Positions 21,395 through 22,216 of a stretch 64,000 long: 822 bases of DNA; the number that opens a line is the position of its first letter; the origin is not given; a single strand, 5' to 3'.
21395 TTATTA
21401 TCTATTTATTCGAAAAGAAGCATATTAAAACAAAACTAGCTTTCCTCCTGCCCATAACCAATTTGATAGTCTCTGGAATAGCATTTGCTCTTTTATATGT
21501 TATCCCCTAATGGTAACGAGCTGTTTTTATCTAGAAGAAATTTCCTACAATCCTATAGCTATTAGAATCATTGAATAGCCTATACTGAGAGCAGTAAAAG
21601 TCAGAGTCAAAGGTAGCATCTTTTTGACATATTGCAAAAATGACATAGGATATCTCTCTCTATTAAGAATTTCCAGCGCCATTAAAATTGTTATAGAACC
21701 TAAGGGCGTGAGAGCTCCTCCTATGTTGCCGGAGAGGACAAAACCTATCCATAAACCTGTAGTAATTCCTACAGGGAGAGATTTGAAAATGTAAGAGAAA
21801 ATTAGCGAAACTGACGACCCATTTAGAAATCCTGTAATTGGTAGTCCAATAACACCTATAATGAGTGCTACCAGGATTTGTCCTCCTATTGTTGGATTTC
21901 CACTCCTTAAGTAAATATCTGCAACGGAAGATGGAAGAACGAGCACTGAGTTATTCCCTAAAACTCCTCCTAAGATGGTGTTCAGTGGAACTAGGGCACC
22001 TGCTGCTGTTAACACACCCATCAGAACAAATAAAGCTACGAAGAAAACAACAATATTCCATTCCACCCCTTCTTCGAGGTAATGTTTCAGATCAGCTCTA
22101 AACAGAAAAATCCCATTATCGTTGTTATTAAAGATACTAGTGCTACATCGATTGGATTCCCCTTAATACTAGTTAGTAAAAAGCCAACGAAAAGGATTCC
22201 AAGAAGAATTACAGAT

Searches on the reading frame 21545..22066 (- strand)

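Call 32: search_protein_families(library=pfam, proteins=[window:21545-22066:-], max_evalue=0.01)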
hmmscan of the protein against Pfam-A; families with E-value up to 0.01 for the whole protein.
window:21545-22066:- (173 aa): 1 family
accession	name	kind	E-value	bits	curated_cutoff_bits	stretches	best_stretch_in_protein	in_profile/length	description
PF03600.22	CitMHS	-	0.0079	15.8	31.9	0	1-89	246-309/336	Citrate transporter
